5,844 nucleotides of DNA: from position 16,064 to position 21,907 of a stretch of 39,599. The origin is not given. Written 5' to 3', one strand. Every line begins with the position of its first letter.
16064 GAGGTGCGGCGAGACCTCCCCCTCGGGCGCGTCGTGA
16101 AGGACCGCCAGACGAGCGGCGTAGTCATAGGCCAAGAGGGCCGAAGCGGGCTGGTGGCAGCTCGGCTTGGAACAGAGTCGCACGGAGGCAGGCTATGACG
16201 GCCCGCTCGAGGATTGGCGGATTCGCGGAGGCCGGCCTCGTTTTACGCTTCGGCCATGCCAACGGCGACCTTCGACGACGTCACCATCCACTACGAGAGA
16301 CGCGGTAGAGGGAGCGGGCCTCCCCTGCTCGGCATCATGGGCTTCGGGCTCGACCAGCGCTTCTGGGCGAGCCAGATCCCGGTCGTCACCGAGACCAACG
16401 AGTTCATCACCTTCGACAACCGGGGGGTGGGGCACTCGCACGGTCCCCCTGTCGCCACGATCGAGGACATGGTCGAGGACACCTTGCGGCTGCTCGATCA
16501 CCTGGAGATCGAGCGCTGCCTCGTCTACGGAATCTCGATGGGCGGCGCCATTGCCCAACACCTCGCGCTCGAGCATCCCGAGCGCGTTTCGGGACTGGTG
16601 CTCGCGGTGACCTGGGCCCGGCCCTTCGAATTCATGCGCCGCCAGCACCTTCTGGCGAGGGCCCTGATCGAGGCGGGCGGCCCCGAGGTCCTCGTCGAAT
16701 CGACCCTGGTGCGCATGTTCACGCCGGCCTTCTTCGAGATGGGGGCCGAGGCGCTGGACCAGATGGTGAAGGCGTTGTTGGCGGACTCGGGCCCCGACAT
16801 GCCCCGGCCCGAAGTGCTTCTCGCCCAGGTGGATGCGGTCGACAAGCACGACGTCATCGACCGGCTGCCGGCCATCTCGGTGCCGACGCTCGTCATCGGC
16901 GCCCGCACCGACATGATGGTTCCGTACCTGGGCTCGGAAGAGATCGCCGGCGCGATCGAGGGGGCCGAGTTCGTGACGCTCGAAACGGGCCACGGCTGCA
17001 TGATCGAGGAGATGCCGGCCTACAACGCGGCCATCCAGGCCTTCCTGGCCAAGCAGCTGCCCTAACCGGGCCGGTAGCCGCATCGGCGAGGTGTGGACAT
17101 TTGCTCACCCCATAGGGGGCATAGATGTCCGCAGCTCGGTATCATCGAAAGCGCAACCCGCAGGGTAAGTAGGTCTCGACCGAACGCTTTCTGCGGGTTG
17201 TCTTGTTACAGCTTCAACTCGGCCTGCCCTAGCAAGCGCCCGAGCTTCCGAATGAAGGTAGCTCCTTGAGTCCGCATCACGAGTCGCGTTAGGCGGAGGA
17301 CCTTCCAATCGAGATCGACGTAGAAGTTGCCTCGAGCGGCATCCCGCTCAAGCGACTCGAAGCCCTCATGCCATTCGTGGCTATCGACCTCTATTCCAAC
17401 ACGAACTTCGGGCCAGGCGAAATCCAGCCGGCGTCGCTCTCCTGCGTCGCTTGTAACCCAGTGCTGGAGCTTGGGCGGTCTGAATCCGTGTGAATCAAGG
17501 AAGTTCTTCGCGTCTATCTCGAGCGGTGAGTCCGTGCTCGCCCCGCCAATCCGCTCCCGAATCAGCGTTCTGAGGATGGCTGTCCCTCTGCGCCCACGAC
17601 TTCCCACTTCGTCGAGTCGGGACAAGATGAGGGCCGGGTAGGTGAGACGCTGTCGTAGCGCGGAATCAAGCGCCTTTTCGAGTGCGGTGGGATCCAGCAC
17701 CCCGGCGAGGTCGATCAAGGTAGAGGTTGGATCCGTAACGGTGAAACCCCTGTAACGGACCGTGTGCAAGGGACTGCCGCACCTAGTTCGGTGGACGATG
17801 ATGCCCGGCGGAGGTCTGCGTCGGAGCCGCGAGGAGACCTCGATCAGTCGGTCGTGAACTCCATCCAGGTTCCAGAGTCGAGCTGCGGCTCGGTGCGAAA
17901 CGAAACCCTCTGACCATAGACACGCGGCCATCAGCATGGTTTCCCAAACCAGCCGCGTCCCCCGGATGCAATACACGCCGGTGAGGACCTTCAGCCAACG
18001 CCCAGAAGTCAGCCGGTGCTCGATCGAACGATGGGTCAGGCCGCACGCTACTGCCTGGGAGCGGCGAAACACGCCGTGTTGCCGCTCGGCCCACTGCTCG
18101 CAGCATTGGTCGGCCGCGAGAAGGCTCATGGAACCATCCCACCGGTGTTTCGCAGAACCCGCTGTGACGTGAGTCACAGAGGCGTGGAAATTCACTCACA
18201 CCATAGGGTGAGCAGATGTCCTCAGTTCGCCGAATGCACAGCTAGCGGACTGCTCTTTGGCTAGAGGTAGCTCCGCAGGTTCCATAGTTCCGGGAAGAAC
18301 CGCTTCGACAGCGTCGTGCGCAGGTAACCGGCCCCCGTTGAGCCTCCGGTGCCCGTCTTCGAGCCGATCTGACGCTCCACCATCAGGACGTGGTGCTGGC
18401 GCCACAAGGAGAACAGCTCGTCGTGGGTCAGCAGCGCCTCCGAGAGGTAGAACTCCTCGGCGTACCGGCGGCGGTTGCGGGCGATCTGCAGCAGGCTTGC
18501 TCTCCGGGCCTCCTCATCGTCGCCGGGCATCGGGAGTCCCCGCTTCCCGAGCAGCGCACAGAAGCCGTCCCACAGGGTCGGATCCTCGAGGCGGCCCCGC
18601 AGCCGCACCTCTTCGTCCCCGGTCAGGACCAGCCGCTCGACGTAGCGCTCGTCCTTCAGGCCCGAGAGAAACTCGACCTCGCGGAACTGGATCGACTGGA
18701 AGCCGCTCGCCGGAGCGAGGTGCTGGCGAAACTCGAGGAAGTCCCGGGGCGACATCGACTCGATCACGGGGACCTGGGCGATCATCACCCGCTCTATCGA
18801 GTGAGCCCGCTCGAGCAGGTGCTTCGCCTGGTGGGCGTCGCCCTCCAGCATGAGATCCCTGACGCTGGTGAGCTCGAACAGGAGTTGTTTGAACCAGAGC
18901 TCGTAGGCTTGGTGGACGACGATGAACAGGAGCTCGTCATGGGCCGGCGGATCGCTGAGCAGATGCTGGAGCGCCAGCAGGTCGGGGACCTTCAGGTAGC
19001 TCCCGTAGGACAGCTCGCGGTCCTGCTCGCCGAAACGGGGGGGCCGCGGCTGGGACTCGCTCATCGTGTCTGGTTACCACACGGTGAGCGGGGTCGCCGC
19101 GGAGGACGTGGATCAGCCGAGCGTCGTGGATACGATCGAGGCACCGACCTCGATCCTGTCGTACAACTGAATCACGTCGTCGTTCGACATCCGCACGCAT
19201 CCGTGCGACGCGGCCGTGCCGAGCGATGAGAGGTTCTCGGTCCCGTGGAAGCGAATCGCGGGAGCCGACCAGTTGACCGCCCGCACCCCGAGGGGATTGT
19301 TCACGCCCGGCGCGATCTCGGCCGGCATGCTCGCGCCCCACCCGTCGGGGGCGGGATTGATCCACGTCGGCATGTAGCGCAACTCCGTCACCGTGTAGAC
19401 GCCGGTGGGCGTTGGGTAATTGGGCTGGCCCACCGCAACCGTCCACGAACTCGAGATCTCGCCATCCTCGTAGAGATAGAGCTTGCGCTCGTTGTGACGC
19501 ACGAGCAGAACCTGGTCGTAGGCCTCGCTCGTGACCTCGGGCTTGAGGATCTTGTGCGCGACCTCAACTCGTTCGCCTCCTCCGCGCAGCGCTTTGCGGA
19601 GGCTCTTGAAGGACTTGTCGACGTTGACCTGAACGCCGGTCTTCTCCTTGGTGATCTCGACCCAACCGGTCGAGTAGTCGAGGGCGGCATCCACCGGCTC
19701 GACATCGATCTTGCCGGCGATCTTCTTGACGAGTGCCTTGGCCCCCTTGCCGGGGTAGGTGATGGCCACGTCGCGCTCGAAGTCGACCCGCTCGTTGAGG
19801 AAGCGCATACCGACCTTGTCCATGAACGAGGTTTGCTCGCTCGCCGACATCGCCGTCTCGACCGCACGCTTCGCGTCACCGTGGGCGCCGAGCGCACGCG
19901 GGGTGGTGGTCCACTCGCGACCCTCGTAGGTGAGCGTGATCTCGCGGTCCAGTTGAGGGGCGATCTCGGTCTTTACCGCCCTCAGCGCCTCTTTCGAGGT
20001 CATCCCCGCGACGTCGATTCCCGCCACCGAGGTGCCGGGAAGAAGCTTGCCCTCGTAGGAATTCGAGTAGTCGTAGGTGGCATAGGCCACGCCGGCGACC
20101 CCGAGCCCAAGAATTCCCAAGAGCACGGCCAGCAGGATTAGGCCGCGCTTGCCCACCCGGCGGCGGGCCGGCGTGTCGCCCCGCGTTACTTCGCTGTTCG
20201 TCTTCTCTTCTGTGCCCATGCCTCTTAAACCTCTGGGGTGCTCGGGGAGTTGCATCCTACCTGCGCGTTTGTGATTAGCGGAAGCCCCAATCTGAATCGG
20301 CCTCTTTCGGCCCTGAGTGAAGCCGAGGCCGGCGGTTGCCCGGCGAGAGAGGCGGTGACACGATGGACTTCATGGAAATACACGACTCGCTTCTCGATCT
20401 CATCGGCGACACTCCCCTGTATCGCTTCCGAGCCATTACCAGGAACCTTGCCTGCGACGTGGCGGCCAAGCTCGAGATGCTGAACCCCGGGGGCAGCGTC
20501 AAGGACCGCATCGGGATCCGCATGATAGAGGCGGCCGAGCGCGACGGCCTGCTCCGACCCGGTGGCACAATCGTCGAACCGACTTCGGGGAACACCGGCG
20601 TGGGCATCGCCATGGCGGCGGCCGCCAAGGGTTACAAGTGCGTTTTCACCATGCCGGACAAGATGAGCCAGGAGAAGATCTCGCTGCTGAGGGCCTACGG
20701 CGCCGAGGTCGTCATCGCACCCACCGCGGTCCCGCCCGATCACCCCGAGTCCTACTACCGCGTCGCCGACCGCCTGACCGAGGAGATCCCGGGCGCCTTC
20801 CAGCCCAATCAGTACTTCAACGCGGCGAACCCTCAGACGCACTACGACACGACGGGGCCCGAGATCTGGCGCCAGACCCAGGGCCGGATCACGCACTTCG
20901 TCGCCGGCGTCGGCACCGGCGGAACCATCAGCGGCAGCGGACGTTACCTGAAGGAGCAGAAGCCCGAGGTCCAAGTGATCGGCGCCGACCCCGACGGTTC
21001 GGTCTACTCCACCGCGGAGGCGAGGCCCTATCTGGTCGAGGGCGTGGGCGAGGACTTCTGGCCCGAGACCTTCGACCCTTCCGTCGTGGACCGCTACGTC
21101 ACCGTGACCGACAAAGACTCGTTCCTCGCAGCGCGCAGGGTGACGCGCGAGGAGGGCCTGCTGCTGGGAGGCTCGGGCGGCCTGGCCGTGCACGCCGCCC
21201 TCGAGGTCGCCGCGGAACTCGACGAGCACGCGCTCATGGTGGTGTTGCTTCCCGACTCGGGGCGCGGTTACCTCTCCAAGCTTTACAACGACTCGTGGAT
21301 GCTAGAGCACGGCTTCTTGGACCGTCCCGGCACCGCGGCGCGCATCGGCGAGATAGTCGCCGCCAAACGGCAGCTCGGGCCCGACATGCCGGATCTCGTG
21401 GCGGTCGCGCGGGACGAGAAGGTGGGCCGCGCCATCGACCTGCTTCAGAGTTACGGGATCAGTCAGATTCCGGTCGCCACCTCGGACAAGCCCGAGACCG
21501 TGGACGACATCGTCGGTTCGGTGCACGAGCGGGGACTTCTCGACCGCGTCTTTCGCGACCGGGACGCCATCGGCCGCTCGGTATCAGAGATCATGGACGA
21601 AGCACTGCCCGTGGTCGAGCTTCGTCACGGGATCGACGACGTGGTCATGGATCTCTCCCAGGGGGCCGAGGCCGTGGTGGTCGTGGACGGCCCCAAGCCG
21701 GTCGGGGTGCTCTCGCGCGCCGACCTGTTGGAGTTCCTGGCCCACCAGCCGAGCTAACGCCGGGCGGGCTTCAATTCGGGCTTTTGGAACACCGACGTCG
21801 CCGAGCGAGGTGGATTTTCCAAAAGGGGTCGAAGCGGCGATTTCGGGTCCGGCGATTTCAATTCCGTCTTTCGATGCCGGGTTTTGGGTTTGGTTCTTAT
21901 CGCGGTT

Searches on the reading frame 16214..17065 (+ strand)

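Call 23: search_protein_families(library=pfam, proteins=[window:16214-17065:+], max_evalue=0.00001)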
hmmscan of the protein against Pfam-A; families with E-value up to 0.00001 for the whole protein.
window:16214-17065:+ (283 aa): 5 families
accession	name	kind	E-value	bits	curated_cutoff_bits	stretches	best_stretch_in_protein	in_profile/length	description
PF00561.26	Abhydrolase_1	-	8.7e-25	88.2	25.8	1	36-265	1-243/245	alpha/beta hydrolase fold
PF12146.15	Hydrolase_4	-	3.3e-16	59.8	27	1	64-250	34-219/239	Serine aminopeptidase, S33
PF12697.13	Abhydrolase_6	-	5.5e-16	60.3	26.3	1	43-269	6-212/217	Alpha/beta hydrolase family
PF03096.20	Ndr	-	6.8e-07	28.7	23.3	1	77-132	76-131/283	Ndr family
PF08386.16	Abhydrolase_4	-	2.2e-06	28.2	21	1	221-280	33-93/103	TAP-like protein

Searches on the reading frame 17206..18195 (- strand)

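Call 23: search_protein_families(library=pfam, proteins=[window:17206-18195:-], max_evalue=0.00001)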
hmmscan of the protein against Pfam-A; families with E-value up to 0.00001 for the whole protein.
window:17206-18195:- (329 aa): 1 family
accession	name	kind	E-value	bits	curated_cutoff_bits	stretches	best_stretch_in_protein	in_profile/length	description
PF13338.12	AbiEi_4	-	2.1e-07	31.4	25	1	34-77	5-48/49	Transcriptional regulator, AbiEi antitoxin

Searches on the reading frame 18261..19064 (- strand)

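Call 23: search_protein_families(library=pfam, proteins=[window:18261-19064:-], max_evalue=0.00001)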
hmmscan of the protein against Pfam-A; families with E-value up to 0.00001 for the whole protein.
window:18261-19064:- (267 aa): 1 family
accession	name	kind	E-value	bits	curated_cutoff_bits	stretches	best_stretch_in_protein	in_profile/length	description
PF03301.18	Trp_dioxygenase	-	6.8e-62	210.3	34.9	2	17-142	14-147/346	Tryptophan 2,3-dioxygenase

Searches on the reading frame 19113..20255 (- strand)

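Call 23: search_protein_families(library=pfam, proteins=[window:19113-20255:-], max_evalue=0.00001)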
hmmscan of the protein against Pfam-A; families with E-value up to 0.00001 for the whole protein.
window:19113-20255:- (380 aa): 2 families
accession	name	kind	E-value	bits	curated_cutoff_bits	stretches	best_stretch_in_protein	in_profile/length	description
PF03734.19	YkuD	-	1.5e-23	84.4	23.4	1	248-374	2-144/146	L,D-transpeptidase catalytic domain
PF12229.13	PG_binding_4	-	5.3e-18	65.7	22.1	1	115-228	1-113/117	Putative peptidoglycan binding domain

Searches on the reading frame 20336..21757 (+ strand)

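Call 23: search_protein_families(library=pfam, proteins=[window:20336-21757:+], max_evalue=0.00001)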
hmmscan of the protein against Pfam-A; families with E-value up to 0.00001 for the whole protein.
window:20336-21757:+ (473 aa): 2 families
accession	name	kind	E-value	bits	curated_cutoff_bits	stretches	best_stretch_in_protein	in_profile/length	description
PF00291.31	PALP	-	2e-77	260.9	35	1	21-307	3-295/295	Pyridoxal-phosphate dependent enzyme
PF00571.33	CBS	-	8.9e-09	36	24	0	352-405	7-55/57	CBS domain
